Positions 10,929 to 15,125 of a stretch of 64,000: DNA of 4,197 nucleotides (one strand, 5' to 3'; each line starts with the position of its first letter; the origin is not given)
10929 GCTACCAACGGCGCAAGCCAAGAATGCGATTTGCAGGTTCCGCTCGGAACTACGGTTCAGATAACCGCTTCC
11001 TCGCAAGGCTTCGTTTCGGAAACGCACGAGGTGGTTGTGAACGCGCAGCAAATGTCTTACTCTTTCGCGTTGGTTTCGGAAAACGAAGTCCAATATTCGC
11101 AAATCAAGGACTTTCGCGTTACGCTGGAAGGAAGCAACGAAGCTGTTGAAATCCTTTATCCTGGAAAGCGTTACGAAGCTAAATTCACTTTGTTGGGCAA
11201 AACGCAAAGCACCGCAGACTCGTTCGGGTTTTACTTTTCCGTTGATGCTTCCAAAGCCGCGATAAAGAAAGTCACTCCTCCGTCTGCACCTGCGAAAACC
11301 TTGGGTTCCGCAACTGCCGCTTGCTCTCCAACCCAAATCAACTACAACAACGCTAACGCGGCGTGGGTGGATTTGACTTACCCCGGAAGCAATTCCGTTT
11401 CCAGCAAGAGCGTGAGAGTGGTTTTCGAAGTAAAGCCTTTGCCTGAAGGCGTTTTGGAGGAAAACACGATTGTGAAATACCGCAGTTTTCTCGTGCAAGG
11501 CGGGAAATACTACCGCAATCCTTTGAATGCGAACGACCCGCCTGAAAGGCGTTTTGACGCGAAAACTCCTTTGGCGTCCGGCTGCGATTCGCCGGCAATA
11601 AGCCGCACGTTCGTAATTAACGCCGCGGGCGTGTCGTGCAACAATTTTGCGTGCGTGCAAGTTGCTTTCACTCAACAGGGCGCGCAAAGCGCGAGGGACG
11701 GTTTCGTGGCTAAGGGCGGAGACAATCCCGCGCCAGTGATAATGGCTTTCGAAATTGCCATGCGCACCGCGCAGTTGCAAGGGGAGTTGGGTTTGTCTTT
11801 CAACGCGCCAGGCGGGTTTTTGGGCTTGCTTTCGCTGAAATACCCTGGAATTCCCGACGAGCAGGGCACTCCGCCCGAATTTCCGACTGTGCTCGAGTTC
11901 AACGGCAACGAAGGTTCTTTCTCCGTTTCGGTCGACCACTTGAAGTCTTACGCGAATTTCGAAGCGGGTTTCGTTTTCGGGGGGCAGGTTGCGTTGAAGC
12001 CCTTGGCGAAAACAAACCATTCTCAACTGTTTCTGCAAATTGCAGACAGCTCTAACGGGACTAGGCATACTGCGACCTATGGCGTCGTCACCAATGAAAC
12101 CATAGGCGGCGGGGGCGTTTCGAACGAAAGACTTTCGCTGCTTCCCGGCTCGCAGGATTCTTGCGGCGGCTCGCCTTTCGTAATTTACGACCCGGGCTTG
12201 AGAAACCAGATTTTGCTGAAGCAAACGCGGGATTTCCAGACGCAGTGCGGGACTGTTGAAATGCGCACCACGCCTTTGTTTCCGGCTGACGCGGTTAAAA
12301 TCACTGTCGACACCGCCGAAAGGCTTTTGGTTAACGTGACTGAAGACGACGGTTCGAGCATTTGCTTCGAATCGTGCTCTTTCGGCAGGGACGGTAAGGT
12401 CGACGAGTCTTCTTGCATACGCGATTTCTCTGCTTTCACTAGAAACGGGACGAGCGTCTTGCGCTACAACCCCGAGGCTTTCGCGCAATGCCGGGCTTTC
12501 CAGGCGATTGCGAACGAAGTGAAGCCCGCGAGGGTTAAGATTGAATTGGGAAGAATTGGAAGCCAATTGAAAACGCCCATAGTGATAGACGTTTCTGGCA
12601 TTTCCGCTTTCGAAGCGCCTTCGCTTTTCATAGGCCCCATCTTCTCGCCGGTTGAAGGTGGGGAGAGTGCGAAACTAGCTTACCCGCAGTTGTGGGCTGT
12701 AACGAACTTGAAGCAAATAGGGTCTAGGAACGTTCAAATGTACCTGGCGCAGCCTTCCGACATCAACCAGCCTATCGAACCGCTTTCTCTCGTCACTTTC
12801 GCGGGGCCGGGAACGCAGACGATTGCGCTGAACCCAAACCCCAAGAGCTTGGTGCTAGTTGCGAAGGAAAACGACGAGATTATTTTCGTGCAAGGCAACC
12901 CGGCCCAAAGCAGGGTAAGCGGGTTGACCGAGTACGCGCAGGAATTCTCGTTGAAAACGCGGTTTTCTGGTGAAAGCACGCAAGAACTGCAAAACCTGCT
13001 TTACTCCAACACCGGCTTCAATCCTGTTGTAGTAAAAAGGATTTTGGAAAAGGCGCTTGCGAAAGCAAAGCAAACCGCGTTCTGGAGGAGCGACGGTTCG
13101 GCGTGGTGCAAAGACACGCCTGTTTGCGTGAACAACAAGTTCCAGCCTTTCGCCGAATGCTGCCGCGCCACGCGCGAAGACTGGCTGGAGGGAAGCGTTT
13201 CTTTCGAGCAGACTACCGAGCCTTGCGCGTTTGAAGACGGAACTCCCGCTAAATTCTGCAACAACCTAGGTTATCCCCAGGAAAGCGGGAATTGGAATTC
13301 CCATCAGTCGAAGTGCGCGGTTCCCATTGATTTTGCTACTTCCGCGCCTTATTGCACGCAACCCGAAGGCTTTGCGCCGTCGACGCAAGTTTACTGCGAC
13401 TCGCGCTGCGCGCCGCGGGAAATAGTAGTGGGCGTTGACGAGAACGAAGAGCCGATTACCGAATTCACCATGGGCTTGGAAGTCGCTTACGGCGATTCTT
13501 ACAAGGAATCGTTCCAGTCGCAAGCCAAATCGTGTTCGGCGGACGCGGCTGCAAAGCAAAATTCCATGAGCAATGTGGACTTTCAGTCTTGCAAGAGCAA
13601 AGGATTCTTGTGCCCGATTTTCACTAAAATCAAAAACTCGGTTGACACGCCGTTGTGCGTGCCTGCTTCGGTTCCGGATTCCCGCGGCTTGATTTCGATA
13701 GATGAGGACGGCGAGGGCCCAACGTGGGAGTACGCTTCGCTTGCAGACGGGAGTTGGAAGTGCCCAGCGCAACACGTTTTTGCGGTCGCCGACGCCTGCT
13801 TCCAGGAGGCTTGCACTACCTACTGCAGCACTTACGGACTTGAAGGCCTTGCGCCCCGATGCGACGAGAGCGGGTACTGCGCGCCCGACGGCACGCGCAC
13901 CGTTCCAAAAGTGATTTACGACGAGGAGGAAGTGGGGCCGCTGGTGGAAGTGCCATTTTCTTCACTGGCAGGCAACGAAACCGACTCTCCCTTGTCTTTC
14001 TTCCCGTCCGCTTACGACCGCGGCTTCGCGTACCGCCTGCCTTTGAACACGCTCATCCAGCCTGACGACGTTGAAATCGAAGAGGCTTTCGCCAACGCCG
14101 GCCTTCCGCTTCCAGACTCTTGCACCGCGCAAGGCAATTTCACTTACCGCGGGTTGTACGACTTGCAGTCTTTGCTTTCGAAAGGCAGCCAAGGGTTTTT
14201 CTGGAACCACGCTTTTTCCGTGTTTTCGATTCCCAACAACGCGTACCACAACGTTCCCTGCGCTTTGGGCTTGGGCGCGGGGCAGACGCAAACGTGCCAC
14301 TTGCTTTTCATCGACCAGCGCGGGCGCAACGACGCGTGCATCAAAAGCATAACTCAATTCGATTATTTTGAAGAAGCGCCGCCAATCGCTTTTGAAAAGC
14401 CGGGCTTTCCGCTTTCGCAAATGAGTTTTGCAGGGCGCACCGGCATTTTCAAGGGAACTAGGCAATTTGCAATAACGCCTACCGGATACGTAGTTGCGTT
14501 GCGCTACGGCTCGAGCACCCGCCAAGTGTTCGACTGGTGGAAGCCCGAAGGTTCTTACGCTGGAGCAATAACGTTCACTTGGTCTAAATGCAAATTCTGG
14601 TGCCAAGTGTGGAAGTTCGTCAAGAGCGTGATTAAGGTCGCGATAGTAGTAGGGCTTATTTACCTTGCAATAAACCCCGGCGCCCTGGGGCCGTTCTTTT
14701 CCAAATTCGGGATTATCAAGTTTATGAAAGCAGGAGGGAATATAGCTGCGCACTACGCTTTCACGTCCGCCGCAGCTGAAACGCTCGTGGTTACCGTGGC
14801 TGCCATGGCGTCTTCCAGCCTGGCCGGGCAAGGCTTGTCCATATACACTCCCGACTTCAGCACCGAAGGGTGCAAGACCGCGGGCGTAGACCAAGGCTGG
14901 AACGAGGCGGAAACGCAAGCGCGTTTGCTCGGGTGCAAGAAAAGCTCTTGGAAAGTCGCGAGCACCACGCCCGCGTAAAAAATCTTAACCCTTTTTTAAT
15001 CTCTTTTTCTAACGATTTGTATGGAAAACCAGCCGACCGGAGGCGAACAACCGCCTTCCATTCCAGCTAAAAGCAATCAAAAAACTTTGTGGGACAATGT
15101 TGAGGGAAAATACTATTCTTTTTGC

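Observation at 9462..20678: Tandem pair of ~1,850-aa paralogous type-II-anchored surface proteins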

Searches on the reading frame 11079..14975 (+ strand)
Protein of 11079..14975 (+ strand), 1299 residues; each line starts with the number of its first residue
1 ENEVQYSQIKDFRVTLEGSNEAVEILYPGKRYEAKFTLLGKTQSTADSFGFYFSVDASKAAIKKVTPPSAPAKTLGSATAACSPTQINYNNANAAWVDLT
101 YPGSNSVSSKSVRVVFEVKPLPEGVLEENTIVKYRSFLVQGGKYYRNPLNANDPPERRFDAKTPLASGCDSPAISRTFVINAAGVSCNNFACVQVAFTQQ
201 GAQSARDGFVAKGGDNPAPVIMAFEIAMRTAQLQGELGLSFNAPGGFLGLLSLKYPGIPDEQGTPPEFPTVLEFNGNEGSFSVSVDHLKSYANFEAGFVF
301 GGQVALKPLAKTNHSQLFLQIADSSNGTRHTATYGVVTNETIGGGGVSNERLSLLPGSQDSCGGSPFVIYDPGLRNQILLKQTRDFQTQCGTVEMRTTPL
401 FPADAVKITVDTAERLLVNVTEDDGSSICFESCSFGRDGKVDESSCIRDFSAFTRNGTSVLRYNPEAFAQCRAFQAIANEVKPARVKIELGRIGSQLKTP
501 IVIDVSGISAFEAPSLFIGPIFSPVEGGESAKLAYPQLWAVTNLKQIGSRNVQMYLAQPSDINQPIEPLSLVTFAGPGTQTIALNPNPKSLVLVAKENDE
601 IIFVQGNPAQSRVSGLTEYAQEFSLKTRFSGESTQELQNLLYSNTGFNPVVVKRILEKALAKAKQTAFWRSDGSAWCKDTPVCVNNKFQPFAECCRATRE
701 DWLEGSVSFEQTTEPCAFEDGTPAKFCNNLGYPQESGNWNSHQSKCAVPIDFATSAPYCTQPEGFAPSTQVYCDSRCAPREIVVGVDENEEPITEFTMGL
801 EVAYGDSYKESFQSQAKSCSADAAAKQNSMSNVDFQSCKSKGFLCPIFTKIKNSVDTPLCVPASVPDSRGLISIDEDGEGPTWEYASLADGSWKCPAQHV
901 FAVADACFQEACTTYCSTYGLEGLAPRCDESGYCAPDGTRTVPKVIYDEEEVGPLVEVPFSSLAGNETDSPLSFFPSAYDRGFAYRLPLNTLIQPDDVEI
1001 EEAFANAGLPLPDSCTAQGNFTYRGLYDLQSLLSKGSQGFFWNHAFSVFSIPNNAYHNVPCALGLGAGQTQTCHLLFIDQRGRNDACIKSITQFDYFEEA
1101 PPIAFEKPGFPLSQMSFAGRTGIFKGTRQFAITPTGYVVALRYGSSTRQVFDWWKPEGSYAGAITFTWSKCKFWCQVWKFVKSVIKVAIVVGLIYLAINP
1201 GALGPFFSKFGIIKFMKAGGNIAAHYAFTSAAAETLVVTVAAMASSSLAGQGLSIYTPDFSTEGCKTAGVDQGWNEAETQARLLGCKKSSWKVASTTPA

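Call 50: search_solved_structures(query=window:11079-14975:+, max_evalue=1)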
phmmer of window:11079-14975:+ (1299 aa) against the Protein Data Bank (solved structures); distinct sequences matched with E-value up to 1: 0.

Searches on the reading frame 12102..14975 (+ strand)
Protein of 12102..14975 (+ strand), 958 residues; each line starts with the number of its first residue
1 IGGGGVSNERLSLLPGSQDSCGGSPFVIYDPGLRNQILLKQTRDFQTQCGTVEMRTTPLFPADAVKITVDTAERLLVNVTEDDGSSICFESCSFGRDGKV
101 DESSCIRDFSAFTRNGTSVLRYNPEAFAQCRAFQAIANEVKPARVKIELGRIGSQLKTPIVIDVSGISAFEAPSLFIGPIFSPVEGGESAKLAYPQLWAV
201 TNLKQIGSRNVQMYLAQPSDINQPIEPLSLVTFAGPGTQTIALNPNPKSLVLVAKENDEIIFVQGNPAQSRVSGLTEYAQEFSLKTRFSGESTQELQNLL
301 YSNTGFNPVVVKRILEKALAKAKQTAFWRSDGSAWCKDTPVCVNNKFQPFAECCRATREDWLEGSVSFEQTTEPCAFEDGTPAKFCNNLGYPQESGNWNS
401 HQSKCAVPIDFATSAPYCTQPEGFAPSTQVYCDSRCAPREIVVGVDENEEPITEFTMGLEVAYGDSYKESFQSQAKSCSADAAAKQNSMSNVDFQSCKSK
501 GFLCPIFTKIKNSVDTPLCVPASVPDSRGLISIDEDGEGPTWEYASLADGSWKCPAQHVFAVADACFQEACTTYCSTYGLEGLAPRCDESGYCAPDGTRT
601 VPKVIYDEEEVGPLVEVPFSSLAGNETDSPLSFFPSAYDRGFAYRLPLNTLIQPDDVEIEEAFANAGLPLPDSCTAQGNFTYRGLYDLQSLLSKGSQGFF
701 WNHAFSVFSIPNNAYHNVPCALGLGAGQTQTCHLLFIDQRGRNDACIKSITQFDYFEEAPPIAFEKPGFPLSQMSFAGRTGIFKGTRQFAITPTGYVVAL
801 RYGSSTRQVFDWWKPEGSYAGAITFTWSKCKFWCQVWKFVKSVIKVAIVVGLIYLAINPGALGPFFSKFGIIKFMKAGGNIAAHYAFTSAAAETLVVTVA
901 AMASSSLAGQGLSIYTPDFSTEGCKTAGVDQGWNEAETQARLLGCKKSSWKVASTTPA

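Call 63: predict_structure(alignment_id=A3)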
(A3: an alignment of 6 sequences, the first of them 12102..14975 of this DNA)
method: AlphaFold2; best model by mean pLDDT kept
length: 958 residues; sequences in the alignment: 6
mean_pLDDT: 38.2   pTM: 0.25
mean pLDDT of the five models: 38.2, 36.3, 34.5, 34.1, 33.9
residues with pLDDT >= 90: 0; 70-90: 69; 50-70: 134; < 50: 755
segments of 3 or more residues with pLDDT < 50: 1-74, 114-116, 132-142, 152-174, 179-197, 203-207, 235-240, 243-247, 272-399, 402-445, 447-481, 499-503, 532-538, 564-808, 812-818, 825-958
pLDDT, mean of each block of 10 residues (from residue 1): 19 21 23 24 23 21 39 49 61 56 67 53 56 43 52 47 41 48 29 42 51 81 78 53 51 76 63 40 40 46 36 34 24 27 30 27 24 33 34 40 41 32 31 26 42 28 24 32 67 61 54 66 64 43 76 82 40 21 24 29 24 36 37 27 27 42 38 24 22 28 23 23 23 21 21 24 37 28 27 36 46 45 42 36 39 40 37 28 28 30 26 23 22 25 25 26
secondary structure, 60 per line:
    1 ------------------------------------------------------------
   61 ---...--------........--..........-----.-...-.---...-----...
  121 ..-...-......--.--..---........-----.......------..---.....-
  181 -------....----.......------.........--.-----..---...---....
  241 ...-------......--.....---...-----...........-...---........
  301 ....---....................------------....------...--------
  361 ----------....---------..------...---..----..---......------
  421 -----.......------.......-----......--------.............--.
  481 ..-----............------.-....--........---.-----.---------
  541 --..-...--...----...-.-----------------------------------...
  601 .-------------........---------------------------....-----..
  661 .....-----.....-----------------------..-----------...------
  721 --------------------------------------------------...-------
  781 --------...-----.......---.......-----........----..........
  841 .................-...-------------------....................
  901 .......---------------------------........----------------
elements in order (helices of 4 or more, strands of 3 or more residues): E64-66 E75-82 H85-88 E89-94 E118-122 H128-133 E144-151 E157-163 E175-179 H188-191 E196-202 E209-217 E231-233 E237-243 E251-256 E259-263 H275-285 E287-289 H293-304 H308-327 H340-343 E371-374 H411-414 H426-432 E439-445 E451-456 H465-477 E488-490 H491-499 E508-511 E514-521 E546-548 E551-553 E558-560 E598-601 E615-618 H619-622 E650-653 H659-665 H671-675 E789-791 E797-803 E807-813 E819-826 H831-857 H881-907 H935-942
